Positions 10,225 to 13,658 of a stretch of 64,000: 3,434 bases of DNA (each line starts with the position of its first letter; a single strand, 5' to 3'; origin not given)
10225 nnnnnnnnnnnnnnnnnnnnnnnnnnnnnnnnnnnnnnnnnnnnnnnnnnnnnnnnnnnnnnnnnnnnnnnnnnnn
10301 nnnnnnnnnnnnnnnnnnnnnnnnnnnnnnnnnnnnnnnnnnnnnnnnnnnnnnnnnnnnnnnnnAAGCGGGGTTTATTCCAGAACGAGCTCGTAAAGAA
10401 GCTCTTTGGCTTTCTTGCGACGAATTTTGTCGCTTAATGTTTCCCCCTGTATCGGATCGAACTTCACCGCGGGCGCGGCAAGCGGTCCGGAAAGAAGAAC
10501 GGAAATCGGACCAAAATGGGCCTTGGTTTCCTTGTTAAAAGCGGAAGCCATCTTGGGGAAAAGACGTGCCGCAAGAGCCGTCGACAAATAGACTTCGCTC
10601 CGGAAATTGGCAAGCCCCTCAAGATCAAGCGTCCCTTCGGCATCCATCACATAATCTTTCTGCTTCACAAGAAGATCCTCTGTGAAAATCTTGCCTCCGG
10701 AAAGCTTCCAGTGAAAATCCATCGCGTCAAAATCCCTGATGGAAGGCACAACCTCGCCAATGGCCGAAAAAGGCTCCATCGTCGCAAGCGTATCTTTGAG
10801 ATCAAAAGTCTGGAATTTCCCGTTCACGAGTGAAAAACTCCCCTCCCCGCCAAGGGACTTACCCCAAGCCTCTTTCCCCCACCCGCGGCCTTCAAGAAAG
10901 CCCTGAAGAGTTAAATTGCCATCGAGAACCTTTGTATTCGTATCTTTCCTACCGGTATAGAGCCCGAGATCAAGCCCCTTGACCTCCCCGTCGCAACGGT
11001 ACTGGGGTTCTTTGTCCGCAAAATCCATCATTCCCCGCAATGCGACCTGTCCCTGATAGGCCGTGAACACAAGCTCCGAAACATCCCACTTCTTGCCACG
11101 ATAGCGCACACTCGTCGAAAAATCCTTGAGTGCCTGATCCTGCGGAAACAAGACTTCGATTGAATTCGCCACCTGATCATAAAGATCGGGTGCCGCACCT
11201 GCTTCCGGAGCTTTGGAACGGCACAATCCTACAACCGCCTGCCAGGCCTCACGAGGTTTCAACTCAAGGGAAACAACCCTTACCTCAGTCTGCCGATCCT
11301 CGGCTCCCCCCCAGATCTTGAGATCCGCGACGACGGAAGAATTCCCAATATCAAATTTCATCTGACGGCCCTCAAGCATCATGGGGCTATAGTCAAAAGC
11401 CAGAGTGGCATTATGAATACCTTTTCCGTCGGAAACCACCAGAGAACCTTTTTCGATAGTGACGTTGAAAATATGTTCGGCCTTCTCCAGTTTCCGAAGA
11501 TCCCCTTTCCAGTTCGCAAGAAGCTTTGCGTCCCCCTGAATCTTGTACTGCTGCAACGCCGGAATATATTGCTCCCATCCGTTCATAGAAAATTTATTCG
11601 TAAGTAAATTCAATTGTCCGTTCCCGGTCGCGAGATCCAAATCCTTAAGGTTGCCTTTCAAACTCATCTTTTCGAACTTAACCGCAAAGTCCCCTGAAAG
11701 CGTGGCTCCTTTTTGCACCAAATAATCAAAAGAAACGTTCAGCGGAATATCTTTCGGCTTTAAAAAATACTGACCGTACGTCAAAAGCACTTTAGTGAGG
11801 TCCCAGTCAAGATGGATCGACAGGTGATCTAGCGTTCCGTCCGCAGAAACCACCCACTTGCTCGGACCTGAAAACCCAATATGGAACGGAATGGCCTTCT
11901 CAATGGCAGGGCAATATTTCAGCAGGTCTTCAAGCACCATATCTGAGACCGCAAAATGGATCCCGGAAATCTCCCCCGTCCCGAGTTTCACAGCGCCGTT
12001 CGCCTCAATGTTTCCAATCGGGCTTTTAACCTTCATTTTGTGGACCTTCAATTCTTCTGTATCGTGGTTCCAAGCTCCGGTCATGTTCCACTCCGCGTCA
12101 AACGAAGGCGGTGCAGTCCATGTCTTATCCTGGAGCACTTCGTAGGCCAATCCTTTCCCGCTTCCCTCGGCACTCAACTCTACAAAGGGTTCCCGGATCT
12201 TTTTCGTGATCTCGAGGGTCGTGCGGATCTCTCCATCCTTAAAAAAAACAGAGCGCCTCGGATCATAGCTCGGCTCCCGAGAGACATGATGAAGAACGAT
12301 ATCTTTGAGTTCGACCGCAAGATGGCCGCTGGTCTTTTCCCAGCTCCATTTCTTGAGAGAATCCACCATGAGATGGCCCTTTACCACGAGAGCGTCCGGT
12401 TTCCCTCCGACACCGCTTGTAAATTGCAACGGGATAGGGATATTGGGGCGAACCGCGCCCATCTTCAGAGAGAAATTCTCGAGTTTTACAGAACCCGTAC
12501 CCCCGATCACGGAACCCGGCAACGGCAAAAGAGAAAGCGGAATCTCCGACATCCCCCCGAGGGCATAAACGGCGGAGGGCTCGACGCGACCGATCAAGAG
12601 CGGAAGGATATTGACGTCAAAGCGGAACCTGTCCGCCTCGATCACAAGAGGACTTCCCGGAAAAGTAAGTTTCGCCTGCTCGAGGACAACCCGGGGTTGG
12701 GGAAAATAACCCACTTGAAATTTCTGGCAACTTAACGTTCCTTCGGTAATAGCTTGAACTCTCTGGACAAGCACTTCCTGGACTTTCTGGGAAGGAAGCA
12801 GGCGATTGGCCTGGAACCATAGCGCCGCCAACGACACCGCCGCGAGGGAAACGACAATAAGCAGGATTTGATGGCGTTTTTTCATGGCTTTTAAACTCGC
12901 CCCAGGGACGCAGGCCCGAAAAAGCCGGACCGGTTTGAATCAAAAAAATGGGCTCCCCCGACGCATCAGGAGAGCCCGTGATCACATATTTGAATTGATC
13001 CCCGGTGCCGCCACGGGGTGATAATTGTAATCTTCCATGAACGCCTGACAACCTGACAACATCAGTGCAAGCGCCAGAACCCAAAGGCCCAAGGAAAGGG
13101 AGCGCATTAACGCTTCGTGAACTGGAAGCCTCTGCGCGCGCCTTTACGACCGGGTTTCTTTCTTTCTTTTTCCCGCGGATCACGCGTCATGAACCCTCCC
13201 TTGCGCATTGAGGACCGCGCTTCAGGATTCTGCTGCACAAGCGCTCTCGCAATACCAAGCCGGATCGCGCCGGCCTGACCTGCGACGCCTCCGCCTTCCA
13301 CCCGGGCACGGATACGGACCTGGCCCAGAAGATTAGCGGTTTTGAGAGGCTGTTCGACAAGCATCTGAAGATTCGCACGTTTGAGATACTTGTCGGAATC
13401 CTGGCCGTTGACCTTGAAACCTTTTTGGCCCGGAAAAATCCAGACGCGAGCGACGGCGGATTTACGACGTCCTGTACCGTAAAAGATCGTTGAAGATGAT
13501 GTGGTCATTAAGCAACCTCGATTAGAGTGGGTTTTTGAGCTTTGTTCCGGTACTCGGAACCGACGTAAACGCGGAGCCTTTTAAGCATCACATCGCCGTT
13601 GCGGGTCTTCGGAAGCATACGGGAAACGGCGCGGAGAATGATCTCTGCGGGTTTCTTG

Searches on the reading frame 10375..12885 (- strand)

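Call 32: search_protein_families(library=pfam, proteins=[window:10375-12885:-], max_evalue=0.00001)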
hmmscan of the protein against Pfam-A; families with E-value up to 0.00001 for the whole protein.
window:10375-12885:- (836 aa): 1 family
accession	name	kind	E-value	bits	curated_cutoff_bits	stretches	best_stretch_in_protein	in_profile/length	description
PF05170.20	AsmA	-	5.1e-11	42.5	29.8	0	582-733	453-602/607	AsmA family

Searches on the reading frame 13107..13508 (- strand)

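Call 35: search_protein_families(library=pfam, proteins=[window:13107-13508:-], max_evalue=0.001)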
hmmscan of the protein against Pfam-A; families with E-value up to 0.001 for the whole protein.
window:13107-13508:- (133 aa): 1 family
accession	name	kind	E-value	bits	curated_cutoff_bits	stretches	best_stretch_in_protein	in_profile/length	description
PF00380.25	Ribosomal_S9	-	2.6e-43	147.8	22.5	1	13-133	1-121/121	Ribosomal protein S9/S16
